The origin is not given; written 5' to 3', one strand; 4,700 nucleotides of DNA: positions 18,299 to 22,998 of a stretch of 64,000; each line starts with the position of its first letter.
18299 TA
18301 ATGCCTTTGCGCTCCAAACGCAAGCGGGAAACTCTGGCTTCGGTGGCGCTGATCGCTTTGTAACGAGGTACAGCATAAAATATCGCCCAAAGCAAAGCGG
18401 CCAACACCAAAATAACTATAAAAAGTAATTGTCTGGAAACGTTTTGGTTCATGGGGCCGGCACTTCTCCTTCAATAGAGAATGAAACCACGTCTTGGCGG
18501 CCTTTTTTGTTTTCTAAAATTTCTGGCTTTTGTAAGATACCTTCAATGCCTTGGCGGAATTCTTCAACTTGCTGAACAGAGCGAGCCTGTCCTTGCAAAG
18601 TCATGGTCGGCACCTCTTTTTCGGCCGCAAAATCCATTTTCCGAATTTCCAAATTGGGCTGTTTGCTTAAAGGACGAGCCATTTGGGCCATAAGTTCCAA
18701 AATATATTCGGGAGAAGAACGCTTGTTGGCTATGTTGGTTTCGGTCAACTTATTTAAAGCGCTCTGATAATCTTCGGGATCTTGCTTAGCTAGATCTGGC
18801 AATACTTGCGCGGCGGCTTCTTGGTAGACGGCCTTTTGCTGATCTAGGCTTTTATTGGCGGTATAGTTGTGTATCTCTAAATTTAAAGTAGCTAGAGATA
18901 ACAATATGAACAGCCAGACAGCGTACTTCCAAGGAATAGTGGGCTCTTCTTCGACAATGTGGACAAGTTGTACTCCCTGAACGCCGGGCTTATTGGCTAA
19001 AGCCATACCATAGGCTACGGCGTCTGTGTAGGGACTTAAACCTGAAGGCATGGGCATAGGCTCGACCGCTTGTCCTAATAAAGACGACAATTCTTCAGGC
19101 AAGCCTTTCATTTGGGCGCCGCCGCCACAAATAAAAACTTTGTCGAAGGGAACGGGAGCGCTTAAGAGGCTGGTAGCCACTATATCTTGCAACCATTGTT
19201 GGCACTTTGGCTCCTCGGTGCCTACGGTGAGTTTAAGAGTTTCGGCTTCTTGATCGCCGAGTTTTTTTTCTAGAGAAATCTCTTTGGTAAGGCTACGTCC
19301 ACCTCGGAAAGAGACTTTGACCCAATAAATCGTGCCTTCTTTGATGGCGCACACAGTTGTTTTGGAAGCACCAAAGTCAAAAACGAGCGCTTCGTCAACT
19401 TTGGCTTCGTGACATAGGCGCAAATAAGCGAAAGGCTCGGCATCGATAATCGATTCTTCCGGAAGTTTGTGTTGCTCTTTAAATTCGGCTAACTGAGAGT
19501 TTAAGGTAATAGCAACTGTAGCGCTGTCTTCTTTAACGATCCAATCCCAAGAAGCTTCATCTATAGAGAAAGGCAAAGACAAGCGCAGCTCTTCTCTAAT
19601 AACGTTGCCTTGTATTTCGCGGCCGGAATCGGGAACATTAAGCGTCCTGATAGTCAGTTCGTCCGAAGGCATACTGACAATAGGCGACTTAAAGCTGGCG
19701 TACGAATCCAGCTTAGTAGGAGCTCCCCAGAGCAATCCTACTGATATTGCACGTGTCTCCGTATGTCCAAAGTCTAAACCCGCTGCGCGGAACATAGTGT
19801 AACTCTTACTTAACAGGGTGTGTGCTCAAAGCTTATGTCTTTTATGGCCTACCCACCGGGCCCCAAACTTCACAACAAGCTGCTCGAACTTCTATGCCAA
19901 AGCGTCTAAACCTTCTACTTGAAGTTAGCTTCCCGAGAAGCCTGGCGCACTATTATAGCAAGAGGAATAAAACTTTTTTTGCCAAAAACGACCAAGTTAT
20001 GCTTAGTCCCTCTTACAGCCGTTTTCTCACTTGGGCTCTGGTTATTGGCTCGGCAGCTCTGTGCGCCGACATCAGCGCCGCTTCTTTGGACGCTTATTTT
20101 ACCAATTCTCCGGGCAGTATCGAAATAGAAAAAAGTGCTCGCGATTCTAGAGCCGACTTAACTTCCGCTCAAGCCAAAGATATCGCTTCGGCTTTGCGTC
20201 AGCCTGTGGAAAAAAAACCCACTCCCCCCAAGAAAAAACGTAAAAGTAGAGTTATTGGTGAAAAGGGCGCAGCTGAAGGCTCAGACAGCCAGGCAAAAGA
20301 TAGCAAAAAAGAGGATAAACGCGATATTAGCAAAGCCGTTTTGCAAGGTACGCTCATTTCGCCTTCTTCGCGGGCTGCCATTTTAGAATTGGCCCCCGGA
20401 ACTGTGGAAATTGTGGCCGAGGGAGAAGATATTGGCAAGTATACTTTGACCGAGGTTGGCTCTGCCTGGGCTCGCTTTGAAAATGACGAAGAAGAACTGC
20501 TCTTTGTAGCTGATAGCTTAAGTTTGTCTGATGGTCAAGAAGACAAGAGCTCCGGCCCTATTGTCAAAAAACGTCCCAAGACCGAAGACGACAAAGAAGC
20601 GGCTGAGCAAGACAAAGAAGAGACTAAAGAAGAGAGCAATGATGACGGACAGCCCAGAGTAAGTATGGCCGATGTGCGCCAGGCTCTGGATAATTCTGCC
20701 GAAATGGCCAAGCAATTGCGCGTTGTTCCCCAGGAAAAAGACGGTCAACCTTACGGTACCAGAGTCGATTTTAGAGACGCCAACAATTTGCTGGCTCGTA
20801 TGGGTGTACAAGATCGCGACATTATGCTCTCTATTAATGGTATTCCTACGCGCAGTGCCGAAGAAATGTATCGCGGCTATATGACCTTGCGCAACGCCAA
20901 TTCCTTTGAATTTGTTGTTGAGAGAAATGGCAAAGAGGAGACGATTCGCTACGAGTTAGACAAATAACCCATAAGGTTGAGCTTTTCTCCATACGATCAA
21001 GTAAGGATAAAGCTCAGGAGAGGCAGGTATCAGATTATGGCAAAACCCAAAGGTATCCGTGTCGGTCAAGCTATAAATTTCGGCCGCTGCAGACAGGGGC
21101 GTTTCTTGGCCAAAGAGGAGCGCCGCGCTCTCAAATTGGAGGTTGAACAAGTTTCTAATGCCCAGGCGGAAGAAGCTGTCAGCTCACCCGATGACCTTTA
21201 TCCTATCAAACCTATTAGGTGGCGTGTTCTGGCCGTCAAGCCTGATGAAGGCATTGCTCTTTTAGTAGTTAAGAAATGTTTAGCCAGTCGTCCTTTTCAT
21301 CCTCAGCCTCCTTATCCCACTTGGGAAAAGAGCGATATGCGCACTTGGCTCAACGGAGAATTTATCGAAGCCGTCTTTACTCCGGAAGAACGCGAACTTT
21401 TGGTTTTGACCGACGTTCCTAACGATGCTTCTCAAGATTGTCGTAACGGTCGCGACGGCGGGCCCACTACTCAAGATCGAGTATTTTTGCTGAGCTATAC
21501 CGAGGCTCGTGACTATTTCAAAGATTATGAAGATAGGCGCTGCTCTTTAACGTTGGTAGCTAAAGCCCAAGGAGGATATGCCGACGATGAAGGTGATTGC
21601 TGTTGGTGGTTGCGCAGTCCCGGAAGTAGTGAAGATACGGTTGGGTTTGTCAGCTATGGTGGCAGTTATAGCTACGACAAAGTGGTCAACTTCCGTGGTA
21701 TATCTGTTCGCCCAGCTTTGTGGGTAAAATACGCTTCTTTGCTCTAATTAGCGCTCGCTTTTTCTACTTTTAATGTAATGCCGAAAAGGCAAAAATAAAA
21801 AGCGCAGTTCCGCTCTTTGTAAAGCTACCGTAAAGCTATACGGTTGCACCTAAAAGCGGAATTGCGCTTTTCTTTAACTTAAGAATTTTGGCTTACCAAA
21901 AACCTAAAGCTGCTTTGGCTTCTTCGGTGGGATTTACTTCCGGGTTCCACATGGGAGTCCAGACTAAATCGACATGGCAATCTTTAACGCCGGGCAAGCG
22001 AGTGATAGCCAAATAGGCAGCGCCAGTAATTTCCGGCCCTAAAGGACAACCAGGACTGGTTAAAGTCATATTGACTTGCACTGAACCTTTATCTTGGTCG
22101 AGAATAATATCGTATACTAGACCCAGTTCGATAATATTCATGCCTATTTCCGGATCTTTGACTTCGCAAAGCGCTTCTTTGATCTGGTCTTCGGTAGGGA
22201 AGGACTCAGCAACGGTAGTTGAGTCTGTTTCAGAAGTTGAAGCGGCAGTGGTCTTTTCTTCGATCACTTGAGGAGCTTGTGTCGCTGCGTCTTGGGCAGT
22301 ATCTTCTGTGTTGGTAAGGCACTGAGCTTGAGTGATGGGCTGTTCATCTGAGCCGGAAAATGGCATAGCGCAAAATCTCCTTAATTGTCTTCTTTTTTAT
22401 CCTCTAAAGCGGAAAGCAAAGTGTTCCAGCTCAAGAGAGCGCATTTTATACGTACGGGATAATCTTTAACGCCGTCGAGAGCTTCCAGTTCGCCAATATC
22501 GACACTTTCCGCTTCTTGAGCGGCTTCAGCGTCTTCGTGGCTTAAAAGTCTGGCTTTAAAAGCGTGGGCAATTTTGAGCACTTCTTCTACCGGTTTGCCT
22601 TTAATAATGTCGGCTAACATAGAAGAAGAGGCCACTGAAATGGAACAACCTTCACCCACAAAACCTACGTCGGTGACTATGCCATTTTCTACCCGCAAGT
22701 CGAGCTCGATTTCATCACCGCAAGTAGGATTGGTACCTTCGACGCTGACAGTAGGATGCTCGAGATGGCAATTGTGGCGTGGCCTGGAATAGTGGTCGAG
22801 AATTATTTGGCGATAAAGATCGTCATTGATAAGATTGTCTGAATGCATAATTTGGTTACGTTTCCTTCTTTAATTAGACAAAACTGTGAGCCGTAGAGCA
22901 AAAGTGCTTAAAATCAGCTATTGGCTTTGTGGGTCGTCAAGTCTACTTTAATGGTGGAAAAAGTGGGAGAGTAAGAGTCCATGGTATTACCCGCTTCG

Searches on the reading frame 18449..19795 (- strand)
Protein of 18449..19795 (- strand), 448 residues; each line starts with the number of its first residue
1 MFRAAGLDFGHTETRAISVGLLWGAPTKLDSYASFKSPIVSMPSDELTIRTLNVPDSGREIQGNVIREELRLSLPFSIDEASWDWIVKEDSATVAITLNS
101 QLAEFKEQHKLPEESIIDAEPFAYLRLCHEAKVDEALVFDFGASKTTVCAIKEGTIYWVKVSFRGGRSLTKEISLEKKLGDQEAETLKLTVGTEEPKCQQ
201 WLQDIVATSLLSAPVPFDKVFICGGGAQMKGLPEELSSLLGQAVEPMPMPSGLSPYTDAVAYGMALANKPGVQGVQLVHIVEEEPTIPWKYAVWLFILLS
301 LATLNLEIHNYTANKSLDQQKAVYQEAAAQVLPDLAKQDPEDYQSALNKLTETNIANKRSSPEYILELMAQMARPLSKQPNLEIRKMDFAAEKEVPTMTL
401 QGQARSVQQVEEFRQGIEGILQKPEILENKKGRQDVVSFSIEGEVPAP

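Call 51: search_protein_families(library=pfam, proteins=[window:18449-19795:-], max_evalue=0.00001)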
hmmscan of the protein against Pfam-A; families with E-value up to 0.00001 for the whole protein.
window:18449-19795:- (448 aa): 3 families
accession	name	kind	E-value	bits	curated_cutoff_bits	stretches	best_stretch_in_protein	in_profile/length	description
PF11104.14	PilM_2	-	2.9e-07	30.2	27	0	33-242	60-300/340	Type IV pilus assembly protein PilM;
PF14450.12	FtsA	-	7.7e-07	30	31.8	1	139-244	3-107/127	Cell division protein FtsA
PF12693.12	GspL_C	-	6.7e-06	26.5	29.6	0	292-418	11-131/158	GspL periplasmic domain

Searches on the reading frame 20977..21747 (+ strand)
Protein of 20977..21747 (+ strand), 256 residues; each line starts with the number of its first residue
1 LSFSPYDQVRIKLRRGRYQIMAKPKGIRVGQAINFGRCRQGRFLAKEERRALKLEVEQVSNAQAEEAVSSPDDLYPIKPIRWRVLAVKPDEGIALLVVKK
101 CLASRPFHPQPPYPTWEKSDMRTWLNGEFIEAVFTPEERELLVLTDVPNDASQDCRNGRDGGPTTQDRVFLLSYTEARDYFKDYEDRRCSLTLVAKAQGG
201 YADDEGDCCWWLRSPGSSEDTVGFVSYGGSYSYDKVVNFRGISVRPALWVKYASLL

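Call 51: search_protein_families(library=pfam, proteins=[window:20977-21747:+], max_evalue=0.00001)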
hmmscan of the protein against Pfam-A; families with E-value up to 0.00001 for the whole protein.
window:20977-21747:+ (256 aa): 1 family
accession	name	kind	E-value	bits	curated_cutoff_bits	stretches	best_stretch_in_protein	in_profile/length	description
PF19789.6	DUF6273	-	8.8e-24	84.7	23.5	1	96-251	6-171/172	Domain of unknown function (DUF6273)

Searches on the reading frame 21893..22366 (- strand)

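Call 51: search_protein_families(library=pfam, proteins=[window:21893-22366:-], max_evalue=0.00001)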
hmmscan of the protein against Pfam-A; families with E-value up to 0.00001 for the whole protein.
window:21893-22366:- (157 aa): 1 family
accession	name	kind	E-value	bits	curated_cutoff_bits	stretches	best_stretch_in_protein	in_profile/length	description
PF01883.24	FeS_assembly_P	-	2.7e-18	66.5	23.5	1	59-133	1-72/73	Iron-sulfur cluster assembly protein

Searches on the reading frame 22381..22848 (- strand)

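Call 51: search_protein_families(library=pfam, proteins=[window:22381-22848:-], max_evalue=0.00001)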
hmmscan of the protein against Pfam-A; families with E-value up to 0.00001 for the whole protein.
window:22381-22848:- (155 aa): 1 family
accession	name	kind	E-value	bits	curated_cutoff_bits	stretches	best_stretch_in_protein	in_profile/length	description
PF01592.21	NifU_N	-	1.4e-25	90.3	22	1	12-136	2-126/127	NifU-like N terminal domain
